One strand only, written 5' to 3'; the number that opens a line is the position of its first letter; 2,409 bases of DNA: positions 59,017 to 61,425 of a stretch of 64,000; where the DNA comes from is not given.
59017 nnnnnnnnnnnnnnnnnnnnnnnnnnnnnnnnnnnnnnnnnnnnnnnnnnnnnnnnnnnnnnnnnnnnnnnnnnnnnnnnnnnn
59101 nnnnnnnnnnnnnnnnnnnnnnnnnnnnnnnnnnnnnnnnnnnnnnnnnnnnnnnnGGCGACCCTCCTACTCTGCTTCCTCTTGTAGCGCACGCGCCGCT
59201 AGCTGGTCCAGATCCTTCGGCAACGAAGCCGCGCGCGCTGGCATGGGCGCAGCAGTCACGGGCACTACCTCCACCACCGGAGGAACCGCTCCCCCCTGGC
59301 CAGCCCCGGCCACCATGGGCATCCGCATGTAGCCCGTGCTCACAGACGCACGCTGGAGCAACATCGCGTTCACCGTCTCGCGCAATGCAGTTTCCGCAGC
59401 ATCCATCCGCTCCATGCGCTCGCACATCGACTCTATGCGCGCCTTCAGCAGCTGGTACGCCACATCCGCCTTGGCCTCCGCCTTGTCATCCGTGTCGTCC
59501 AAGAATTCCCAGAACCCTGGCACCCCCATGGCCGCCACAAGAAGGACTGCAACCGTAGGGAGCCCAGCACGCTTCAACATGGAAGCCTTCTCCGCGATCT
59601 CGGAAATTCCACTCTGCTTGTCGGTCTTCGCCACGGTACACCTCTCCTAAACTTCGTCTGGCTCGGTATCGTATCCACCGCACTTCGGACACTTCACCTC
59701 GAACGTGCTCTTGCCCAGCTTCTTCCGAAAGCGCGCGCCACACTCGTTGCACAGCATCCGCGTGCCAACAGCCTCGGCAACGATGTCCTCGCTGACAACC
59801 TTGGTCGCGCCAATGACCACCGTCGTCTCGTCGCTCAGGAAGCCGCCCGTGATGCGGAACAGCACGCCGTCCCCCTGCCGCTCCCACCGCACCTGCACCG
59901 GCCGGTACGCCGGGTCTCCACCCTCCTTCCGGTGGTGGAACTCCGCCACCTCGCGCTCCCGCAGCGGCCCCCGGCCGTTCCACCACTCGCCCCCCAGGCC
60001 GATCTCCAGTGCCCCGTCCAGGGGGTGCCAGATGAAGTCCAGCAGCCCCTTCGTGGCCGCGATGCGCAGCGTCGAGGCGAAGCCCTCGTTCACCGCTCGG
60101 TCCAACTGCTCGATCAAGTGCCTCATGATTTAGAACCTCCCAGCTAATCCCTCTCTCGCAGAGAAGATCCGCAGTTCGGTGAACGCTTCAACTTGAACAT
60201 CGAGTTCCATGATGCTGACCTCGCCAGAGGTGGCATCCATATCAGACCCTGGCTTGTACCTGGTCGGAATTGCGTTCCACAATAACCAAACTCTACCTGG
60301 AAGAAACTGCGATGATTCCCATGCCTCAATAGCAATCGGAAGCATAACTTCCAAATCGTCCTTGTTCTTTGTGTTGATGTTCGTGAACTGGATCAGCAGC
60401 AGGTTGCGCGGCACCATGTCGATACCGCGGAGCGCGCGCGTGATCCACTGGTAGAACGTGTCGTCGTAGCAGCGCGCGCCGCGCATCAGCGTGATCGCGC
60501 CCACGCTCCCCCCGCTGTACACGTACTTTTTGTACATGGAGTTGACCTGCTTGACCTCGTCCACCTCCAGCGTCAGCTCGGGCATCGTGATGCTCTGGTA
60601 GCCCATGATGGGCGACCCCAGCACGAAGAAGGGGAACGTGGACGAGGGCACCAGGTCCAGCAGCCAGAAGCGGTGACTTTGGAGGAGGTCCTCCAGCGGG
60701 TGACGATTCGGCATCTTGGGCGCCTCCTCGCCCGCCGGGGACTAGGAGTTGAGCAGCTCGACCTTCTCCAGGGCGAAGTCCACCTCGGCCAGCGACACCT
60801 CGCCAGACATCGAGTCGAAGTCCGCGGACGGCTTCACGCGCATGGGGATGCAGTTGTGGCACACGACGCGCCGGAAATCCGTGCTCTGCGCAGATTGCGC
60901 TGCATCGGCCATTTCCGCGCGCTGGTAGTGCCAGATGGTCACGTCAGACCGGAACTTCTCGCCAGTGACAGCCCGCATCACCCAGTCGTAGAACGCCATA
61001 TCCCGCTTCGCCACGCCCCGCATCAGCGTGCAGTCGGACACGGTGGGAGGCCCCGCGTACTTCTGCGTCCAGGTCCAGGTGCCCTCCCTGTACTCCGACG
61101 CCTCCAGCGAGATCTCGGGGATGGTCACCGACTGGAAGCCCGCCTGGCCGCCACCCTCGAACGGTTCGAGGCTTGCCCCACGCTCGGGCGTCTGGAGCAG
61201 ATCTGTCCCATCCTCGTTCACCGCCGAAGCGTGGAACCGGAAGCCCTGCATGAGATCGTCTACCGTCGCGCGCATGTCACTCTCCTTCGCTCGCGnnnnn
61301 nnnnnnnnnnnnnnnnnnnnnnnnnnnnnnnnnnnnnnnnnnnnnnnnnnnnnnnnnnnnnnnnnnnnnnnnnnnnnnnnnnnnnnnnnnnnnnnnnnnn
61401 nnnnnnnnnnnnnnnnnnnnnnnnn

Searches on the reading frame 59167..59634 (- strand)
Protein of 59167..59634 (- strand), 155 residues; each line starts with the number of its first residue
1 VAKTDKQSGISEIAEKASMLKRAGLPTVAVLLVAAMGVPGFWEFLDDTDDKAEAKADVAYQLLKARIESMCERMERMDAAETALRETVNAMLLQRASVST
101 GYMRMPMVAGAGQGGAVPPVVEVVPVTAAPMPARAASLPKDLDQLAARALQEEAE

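Call 10: search_protein_families(library=pfam, proteins=[window:59167-59634:-], max_evalue=0.01)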
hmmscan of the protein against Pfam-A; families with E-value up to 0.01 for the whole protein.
window:59167-59634:- (155 aa): 1 family
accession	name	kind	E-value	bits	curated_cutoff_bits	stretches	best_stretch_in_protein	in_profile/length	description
PF11101.13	DUF2884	-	0.0022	18.1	30.6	1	45-90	176-221/228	Protein of unknown function (DUF2884)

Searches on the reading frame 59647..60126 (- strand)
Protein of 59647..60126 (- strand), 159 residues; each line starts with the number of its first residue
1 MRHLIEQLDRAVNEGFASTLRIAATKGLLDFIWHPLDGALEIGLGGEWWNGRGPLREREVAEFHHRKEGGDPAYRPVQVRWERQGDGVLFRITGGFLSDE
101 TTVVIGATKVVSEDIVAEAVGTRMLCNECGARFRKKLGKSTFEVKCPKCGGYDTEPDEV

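Call 10: search_protein_families(library=pfam, proteins=[window:59647-60126:-], max_evalue=0.01)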
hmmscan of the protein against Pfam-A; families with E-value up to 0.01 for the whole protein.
window:59647-60126:- (159 aa): 5 families
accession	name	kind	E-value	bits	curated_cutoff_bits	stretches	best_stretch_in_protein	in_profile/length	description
PF01155.25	HypA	-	0.00017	22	28.9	1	103-155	50-98/112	Hydrogenase/urease nickel incorporation, metallochaperone, hypA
PF00320.33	GATA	-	0.001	19.1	26.8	1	120-136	17-33/36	GATA zinc finger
PF09723.15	Zn_ribbon_8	-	0.0025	18.2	34.4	1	126-152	8-35/41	Zinc ribbon domain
PF14599.11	zinc_ribbon_6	-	0.0045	17.3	27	1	122-154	28-58/59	Zinc-ribbon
PF13717.11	Zn_ribbon_4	-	0.0087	16.4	30.3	0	126-150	5-32/36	zinc-ribbon domain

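Call 33: search_protein_families(library=ncbifam, proteins=[window:59647-60126:-], max_evalue=1)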
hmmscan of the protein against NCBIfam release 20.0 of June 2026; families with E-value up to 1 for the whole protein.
window:59647-60126:- (159 aa): 13 families
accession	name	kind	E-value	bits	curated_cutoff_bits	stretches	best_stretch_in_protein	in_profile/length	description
NF001380.0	PRK00279.1-2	equivalog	0.00048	19.6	251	1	110-151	114-155/216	adenylate kinase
TIGR02098.1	MJ0042_CXXC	domain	0.0033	17.1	20.9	1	125-150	4-32/38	MJ0042-type zinc finger domain-containing protein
TIGR02605.1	CxxC_CxxC_SSSS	subfamily_domain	0.0051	16.9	31.3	1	126-154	8-37/52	FmdB family zinc ribbon protein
NF038384.1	zinc_YnfU_fam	subfamily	0.0068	16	36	1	135-150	8-23/52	YnfU family zinc-binding protein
NF047912.1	ECs_2282_CxxC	subfamily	0.027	14.4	37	1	143-156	2-15/60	ECs_2282 family putative zinc-binding protein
NF011103.0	PRK14530.1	equivalog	0.056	13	294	1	105-152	108-155/215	adenylate kinase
TIGR00100.1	hypA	equivalog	0.15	12.1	88.1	1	115-152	62-96/116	hydrogenase maturation nickel metallochaperone HypA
NF001629.0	PRK00415.1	equivalog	0.16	11.5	70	1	124-151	15-41/62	30S ribosomal protein S27e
TIGR04165.1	methano_modCys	hypoth_equivalog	0.18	12.1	60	0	143-153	7-17/50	TIGR04165 family Cys-rich peptide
TIGR01351.1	adk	subfamily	0.19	11.3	168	1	110-151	114-153/212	adenylate kinase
NF001387.0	PRK00279.2-5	equivalog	0.19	11.3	373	1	110-151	112-153/224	adenylate kinase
TIGR03655.1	anti_R_Lar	subfamily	0.3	11.4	39.6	1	112-135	17-40/55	Lar family restriction alleviation protein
NF033497.1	rubre_like_arch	subfamily_domain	0.38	10.5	32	0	124-134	17-27/34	rubrerythrin-like domain-containing protein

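Call 72: search_protein_families(library=phrogs, proteins=[window:59647-60126:-], max_evalue=0.001)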
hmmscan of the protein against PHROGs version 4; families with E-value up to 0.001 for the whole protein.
window:59647-60126:- (159 aa): 0 families

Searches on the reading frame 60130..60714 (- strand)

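Call 10: search_protein_families(library=pfam, proteins=[window:60130-60714:-], max_evalue=0.01)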
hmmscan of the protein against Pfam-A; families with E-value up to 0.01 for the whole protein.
window:60130-60714:- (194 aa): 1 family
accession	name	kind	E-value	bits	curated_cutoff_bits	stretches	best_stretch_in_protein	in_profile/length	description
PF06841.18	Phage_T4_gp19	-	2.6e-08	34.2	28.2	1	37-179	15-134/134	T4-like virus tail tube protein gp19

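Call 72: search_protein_families(library=phrogs, proteins=[window:60130-60714:-], max_evalue=0.001)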
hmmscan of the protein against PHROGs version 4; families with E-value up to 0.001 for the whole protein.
window:60130-60714:- (194 aa): 1 family
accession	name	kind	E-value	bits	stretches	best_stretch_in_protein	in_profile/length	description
phrog_4542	-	tail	3e-05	24.5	1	38-178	50-178/214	tail tube protein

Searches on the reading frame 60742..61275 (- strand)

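Call 10: search_protein_families(library=pfam, proteins=[window:60742-61275:-], max_evalue=0.01)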
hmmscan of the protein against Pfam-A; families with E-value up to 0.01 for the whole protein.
window:60742-61275:- (177 aa): 1 family
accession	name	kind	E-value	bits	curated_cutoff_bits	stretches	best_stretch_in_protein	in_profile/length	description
PF06841.18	Phage_T4_gp19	-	2.6e-13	50.4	28.2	1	40-173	10-134/134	T4-like virus tail tube protein gp19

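Call 72: search_protein_families(library=phrogs, proteins=[window:60742-61275:-], max_evalue=0.001)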
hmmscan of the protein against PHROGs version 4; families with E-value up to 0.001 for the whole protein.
window:60742-61275:- (177 aa): 1 family
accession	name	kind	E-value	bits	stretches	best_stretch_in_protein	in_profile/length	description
phrog_4542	-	tail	1.6e-08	35.2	1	2-166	19-172/214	tail tube protein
